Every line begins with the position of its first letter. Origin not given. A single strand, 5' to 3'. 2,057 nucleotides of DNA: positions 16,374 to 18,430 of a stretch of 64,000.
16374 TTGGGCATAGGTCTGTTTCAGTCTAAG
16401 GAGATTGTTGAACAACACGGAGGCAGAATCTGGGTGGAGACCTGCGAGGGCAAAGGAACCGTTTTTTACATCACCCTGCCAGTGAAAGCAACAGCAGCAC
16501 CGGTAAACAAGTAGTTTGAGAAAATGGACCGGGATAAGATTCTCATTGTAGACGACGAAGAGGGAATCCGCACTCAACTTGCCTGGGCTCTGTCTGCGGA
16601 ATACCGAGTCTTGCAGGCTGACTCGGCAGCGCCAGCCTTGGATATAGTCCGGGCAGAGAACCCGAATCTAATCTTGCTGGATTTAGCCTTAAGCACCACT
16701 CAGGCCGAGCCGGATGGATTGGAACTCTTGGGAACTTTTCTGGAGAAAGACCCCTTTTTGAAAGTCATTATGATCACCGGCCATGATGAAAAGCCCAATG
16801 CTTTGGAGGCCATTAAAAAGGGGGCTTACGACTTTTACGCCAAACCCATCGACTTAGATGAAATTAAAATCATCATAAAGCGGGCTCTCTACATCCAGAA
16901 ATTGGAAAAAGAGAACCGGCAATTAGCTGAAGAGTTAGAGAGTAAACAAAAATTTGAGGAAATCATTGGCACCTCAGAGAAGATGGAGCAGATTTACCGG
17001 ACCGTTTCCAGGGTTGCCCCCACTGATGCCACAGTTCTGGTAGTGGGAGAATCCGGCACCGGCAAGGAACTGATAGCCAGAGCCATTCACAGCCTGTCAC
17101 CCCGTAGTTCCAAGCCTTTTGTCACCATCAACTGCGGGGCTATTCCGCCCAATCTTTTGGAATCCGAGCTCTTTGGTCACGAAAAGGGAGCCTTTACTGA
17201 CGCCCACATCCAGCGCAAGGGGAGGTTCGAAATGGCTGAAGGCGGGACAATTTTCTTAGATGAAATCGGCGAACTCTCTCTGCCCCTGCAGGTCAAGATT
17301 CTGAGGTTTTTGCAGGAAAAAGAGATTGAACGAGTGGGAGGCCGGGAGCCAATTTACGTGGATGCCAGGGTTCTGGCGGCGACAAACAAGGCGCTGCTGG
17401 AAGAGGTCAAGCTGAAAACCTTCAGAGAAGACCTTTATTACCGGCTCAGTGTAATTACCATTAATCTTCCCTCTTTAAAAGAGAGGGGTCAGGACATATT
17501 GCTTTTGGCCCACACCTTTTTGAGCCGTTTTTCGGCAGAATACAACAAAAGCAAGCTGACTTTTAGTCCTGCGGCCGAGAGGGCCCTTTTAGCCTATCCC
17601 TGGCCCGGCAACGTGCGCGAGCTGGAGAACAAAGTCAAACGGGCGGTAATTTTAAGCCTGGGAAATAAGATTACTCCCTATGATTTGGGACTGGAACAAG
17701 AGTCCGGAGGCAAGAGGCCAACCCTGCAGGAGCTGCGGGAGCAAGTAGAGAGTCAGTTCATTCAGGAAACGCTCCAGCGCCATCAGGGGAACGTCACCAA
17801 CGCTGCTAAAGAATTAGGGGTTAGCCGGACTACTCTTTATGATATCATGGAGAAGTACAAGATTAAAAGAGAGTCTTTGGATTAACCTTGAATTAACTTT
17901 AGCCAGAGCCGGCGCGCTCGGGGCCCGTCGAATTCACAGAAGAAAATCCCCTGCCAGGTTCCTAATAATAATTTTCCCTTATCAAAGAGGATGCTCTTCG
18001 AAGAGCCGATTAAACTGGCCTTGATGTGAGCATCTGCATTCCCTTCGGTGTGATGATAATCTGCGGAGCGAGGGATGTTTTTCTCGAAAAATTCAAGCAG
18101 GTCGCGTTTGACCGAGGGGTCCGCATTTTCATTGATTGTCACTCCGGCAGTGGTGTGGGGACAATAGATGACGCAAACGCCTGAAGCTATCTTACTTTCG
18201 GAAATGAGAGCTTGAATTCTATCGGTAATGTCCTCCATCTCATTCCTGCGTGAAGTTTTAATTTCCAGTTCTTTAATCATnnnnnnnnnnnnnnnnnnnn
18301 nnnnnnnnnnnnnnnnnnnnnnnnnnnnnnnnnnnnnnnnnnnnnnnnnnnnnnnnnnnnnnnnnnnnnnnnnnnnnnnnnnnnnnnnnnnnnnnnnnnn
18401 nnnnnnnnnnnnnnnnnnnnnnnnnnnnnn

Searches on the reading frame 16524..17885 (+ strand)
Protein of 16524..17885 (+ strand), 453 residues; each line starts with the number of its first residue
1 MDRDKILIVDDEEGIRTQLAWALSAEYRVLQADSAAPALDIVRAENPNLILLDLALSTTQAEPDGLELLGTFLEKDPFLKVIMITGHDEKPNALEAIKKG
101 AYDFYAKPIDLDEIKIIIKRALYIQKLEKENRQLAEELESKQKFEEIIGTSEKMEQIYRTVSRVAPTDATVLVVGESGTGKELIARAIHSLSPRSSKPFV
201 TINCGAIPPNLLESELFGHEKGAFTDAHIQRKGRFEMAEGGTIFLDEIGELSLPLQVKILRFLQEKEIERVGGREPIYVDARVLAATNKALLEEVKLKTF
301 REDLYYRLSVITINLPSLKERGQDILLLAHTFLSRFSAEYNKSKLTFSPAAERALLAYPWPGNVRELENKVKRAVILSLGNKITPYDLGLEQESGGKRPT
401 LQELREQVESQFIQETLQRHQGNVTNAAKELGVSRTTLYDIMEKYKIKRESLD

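Call 10: search_protein_families(library=ncbifam, proteins=[window:16524-17885:+], max_evalue=0.001)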
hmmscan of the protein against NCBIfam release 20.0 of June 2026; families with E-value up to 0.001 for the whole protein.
window:16524-17885:+ (453 aa): 88 families (the best 25 are shown)
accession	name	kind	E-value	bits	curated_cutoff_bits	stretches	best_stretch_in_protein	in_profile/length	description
TIGR02915.1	PEP_resp_reg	equivalog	1.3e-171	571.3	502.6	1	6-448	1-445/445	PEP-CTERM-box response regulator transcription factor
NF008469.0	PRK11361.1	equivalog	6.2e-134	447.2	714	1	4-448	5-457/461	acetoacetate metabolism transcriptional regulator AtoC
TIGR01818.1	ntrC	equivalog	2.5e-122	409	558.6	1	6-390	1-379/463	nitrogen regulation protein NR(I)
TIGR01817.1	nifA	equivalog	4.8e-111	372.1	528.85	1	130-419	181-468/534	nif-specific transcriptional activator NifA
NF041946.1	LuxO_transreg_Vib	equivalog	6.5e-109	364.8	800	1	34-384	28-372/463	quorum-sensing sigma-54 dependent transcriptional regulator LuxO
NF051870.1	NAssimRespRegNtrX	equivalog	7.8e-109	364.5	600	1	5-439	3-444/452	nitrogen assimilation response regulator NtrX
NF007689.0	PRK10365.1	equivalog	2.7e-108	362.6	760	1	4-439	6-436/441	sigma-54-dependent response regulator transcription factor ZraR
NF003451.0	PRK05022.1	equivalog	1.1e-106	357.6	476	1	117-448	158-511/512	nitric oxide reductase transcriptional regulator NorR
NF041552.1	TF_PrdR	equivalog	1.8e-104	350.1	795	1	133-446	253-577/577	sigma-54 dependent transcriptional regulator PrdR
NF011695.0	PRK15115.1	equivalog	3.3e-103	345.8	763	1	5-448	8-439/445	two-component system response regulator GlrR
NF049963.1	RespRegFlgRCampy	domain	1.9e-102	343.3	750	1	6-447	3-429/429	fla regulon two-component system response regulator FlgR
NF050807.1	TransRegFlbDCaul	equivalog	2.5e-100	336.5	750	1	16-446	14-439/454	sigma-54-dependent transcriptional regulator FlbD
NF008176.1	PRK10923.1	equivalog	1.7e-99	333.5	620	1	1-389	1-382/469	nitrogen regulation protein NR(I)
TIGR02329.1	propionate_PrpR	equivalog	2.9e-95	319.9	499.2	1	132-443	200-525/526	propionate catabolism operon regulatory protein PrpR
NF038308.1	RNA_repair_RtcR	equivalog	2e-94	317.4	650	1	117-434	152-500/530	RNA repair transcriptional activator RtcR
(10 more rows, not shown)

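Call 66: search_protein_families(library=pfam, proteins=[window:16524-17885:+], max_evalue=0.0001)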
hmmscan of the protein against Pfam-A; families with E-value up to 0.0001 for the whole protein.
window:16524-17885:+ (453 aa): 6 families
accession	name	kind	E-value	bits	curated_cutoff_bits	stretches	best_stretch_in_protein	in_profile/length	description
PF00158.32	Sigma54_activat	-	8.1e-72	240.8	20.2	1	147-313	1-167/168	Sigma-54 interaction domain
PF25601.1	AAA_lid_14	-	1.2e-22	79.9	27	1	319-394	1-76/87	AAA+ ATPase lid domain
PF00072.30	Response_reg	-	1e-21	77.6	30.2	1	6-118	1-110/111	Response regulator receiver domain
PF14532.12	Sigma54_activ_2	-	1.5e-19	71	25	1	148-318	1-138/138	Sigma-54 interaction domain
PF02954.25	HTH_8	-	4.6e-13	49.1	22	1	405-445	2-42/42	Bacterial regulatory protein, Fis family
PF07728.20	AAA_5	-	1.8e-08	35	22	1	171-291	2-125/139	AAA domain (dynein-related subfamily)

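Call 69: find_homologous_proteins(query=window:16524-17885:+, max_evalue=1e-60)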
Query window:16524-17885:+ (453 aa): 7999 proteins with E <= 1e-60 among 8000 candidates; the best 120 are listed.
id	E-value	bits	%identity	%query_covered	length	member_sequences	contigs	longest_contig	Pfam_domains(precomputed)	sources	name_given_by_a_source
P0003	4.1e-290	980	100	100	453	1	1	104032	PF00158.33,PF25601.2,PF02954.26,PF14532.13,PF07728.21,PF00072.31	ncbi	-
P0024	2.6e-248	842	85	99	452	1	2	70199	PF00158.33,PF25601.2,PF02954.26,PF14532.13,PF07728.21,PF00072.31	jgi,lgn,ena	-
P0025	3.9e-246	835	86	98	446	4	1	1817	PF00158.33,PF25601.2,PF02954.26,PF14532.13,PF07728.21,PF00072.31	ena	-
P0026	3.7e-232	789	79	99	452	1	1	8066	PF00158.33,PF25601.2,PF02954.26,PF14532.13,PF07728.21,PF00072.31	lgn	-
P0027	1.6e-224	764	76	99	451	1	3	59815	PF00158.33,PF25601.2,PF02954.26,PF18024.8,PF14532.13,PF07728.21,PF00072.31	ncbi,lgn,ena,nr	ncbi:MAG: PEP-CTERM-box response regulator transcription factor [candidate division Zixibacteria bac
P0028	4.3e-222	756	75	99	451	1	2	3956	PF00158.33,PF25601.2,PF02954.26,PF14532.13,PF07728.21,PF00072.31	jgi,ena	jgi:two-component system NtrC family response regulator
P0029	7.5e-181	620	64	99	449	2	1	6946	PF00158.33,PF07724.21,PF25601.2,PF02954.26,PF00004.36,PF14532.13,PF07728.21,PF00072.31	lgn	-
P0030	3.0e-180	618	63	99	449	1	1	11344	PF00158.33,PF25601.2,PF02954.26,PF00004.36,PF14532.13,PF07728.21,PF00072.31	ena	-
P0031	2.8e-177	608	62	100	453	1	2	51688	PF00158.33,PF25601.2,PF02954.26,PF00004.36,PF14532.13,PF07728.21,PF00072.31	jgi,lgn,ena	-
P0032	1.2e-176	606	62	100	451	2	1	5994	PF00158.33,PF25601.2,PF02954.26,PF00004.36,PF14532.13,PF07728.21,PF00072.31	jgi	jgi:two-component system NtrC family response regulator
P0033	1.7e-174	599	62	98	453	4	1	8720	PF00158.33,PF25601.2,PF02954.26,PF14532.13,PF07728.21,PF00072.31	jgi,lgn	jgi:two-component system NtrC family response regulator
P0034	2.9e-174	598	61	100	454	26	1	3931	PF00158.33,PF25601.2,PF02954.26,PF00004.36,PF14532.13,PF07728.21,PF00072.31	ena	-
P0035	2.6e-173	595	62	99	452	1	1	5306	PF00158.33,PF25601.2,PF02954.26,PF00004.36,PF14532.13,PF07728.21,PF00072.31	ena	-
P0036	7.5e-173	594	62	99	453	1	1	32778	PF00158.33,PF25601.2,PF02954.26,PF00004.36,PF14532.13,PF07728.21,PF00072.31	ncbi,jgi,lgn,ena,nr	ncbi:MAG: PEP-CTERM-box response regulator transcription factor [candidate division Zixibacteria bac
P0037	7.9e-173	594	61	100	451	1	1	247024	PF00158.33,PF25601.2,PF02954.26,PF00004.36,PF14532.13,PF07728.21,PF00072.31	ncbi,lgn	-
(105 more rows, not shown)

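Call 78: search_dna_similar(query=window:16524-17885:+, collection=plasmids, mode=protein, max_rows=25, max_evalue=1e-60)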
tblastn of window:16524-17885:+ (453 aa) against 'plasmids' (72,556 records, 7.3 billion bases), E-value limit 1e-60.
Records with a match: 1916; places in all: 3218; records where one place covers at least 80% of the query: 776.
Best place of each record, by identity: <60% 1916.
By first word of the organism name: Klebsiella 274; Salmonella 193; Rhizobium 158; Ralstonia 138; Burkholderia 129; Sinorhizobium 126; Pantoea 96; Enterobacter 92; Pseudosulfitobacter 48; Azospirillum 43; and 159 more.
By predicted mobility (MOB-suite, as given by PLSDB): non-mobilizable 811; conjugative 721; mobilizable 384.
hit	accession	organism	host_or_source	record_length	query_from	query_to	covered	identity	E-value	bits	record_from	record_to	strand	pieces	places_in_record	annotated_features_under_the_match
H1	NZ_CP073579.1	Photobacterium sp. GJ3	-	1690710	2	450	99%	48.7%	2e-131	426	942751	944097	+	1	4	record has no annotation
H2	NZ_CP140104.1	Vibrio alfacsensis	Scophthalmus maximus,intestinal tract ...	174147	4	448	98%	47.8%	1e-124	405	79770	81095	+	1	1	prsR: PEP-CTERM-box response regulator transcription factor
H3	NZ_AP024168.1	Vibrio alfacsensis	-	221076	4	448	98%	47.3%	4e-123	402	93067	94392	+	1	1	prsR: PEP-CTERM-box response regulator transcription factor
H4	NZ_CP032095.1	Vibrio alfacsensis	Solea senegalensis,whole ...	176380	4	447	98%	46.9%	1e-120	394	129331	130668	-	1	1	none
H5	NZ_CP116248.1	Nitratidesulfovibrio vulgaris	swine finishing facility waste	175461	6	448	98%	46.6%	4e-127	413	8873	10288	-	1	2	sigma 54-interacting transcriptional regulator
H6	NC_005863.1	Nitratidesulfovibrio vulgaris str. Hildenborough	-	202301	6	448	98%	46.6%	5e-127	412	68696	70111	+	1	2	sigma 54-interacting transcriptional regulator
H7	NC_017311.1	Nitratidesulfovibrio vulgaris RCH1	-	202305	6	448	98%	46.6%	5e-127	412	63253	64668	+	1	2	sigma 54-interacting transcriptional regulator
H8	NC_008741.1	Nitratidesulfovibrio vulgaris DP4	-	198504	6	448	98%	46.4%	9e-127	412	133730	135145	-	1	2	sigma 54-interacting transcriptional regulator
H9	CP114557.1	Candidatus Manganitrophus sp.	activated carbon metagenome,metagenomic ...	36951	5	447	98%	46.1%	2e-109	362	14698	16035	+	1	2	sigma-54 dependent transcriptional regulator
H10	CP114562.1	Candidatus Manganitrophus sp.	activated carbon metagenome,metagenomic ...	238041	5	447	98%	46.1%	2e-109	362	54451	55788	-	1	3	sigma-54 dependent transcriptional regulator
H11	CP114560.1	Candidatus Manganitrophus sp.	activated carbon metagenome,metagenomic ...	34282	5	447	98%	45.9%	1e-108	359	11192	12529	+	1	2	sigma-54 dependent transcriptional regulator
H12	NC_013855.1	Azospirillum sp. B510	-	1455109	6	453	99%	43.9%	1e-105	351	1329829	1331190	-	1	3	record has no annotation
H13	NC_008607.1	Pelobacter propionicus DSM 2379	-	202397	5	447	98%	43.9%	1e-104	348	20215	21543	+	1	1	sigma-54 dependent transcriptional regulator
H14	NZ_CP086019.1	Ralstonia sp. RS642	sunflower,cell culture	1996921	6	451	98%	43.0%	2e-95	322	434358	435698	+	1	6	none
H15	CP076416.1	Ralstonia solanacearum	tobacco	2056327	6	451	98%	43.0%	2e-95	322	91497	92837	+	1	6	sigma-54 dependent transcriptional regulator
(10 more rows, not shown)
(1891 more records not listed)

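Call 79: get_annotated_region(hit=H2, flank=20000)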
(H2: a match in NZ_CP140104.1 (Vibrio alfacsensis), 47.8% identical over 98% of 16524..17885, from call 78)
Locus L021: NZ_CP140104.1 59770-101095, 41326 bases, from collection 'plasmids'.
description: Vibrio alfacsensis strain VA-1 plasmid plas1, complete sequence
organism: Vibrio alfacsensis (NCBI taxid 1074311)
taxonomy: Bacteria; Pseudomonadota; Gammaproteobacteria; Vibrionales; Vibrionaceae; Vibrio; Vibrio alfacsensis
host: -; source: Scophthalmus maximus,intestinal tract of diseased ultured adult turbot from a factory breeding base; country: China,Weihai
typing (MOB-suite, as given by PLSDB): non-mobilizable
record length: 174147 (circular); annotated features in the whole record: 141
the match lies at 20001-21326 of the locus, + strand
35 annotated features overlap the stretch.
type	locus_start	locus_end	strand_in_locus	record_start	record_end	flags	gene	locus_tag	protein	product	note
CDS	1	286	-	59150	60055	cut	-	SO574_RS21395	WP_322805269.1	sensor domain-containing diguanylate cyclase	-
CDS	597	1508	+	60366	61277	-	-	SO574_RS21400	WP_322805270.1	PEP-CTERM sorting domain-containing protein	-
CDS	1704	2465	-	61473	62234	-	-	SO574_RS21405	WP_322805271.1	serine protease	GO:0006508 - proteolysis [Evidence IEA]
CDS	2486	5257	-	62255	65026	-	prsT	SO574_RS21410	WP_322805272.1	XrtA/PEP-CTERM system TPR-repeat protein PrsT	-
CDS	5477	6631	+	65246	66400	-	-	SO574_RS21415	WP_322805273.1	GNAT family N-acetyltransferase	-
CDS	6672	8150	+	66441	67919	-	-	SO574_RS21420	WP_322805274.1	oligosaccharide flippase family protein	-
CDS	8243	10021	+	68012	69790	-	-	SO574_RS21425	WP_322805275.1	ATP-grasp domain-containing protein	-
CDS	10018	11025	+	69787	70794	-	-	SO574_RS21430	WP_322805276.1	hypothetical protein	-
CDS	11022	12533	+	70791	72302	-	-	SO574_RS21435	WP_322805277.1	oligosaccharide flippase family protein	-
CDS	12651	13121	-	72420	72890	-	-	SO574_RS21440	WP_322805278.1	hypothetical protein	-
CDS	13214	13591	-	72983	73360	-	-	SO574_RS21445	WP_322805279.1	glycosyltransferase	-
CDS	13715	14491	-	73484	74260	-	-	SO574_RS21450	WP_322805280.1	hypothetical protein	-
CDS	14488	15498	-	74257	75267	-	-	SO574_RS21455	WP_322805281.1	glycosyltransferase family 2 protein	-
CDS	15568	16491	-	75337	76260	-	-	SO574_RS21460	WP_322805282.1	polysaccharide pyruvyl transferase family protein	-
CDS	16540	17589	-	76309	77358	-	-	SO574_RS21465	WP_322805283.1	glycosyltransferase family 2 protein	-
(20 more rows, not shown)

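Call 86: find_encoding_contigs(protein=P0024, flank=10000, max_places=2)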
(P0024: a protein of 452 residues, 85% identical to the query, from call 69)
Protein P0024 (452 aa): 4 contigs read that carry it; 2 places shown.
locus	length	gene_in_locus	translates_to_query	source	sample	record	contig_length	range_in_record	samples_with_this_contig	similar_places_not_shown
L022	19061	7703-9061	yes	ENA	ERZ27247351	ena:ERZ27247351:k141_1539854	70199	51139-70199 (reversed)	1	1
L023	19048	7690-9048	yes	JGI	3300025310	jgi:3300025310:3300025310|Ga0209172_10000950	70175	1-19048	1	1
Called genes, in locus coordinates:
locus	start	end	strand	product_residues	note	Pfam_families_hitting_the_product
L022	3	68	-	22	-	?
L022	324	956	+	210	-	PF13517:FG-GAP_3 (faint), PF01839:FG-GAP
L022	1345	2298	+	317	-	PF02397:Bac_transf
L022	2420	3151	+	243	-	PF08308:PEGA, PF18935:DUF5683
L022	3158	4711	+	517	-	PF25788:Ig_Rha78A_N (faint), PF25833:Fn3_SaeA_3rd (faint), PF00041:fn3 (weak)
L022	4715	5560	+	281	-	-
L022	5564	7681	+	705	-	PF13492:GAF_3 (weak), PF02518:HATPase_c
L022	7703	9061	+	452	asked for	PF00072:Response_reg, PF00158:Sigma54_activat, PF14532:Sigma54_activ_2, PF07728:AAA_5, PF25601:AAA_lid_14, PF02954:HTH_8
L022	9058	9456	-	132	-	PF01894:YjbQ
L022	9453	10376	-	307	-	PF13401:AAA_22 (faint), PF02881:SRP54_N, PF00448:SRP54, PF13604:AAA_30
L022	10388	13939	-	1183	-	PF02463:SMC_N, PF13476:AAA_23, PF06470:SMC_hinge, PF13304:AAA_21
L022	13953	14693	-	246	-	PF01381:HTH_3 (faint), PF12844:HTH_19, PF13413:HTH_25, PF13560:HTH_31 (weak), PF13464:RodZ_C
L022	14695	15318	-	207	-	PF02545:Maf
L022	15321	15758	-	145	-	PF02580:Tyr_Deacylase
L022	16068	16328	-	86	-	PF09723:Zn_ribbon_8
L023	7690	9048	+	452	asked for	PF00072:Response_reg, PF00158:Sigma54_activat, PF14532:Sigma54_activ_2, PF07728:AAA_5, PF25601:AAA_lid_14, PF02954:HTH_8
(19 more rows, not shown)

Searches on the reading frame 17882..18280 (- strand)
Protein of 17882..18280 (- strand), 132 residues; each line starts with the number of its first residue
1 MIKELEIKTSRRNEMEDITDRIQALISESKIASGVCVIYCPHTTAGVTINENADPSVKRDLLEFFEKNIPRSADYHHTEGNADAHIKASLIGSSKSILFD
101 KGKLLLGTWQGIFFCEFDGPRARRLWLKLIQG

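Call 10: search_protein_families(library=ncbifam, proteins=[window:17882-18280:-], max_evalue=0.001)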
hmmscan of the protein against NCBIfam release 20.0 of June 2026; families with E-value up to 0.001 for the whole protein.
window:17882-18280:- (132 aa): 1 family
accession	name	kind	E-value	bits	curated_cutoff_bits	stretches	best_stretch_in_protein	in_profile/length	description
TIGR00149.1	TIGR00149_YjbQ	hypoth_equivalog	4.3e-51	172.1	67.75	1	4-129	2-129/132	secondary thiamine-phosphate synthase enzyme YjbQ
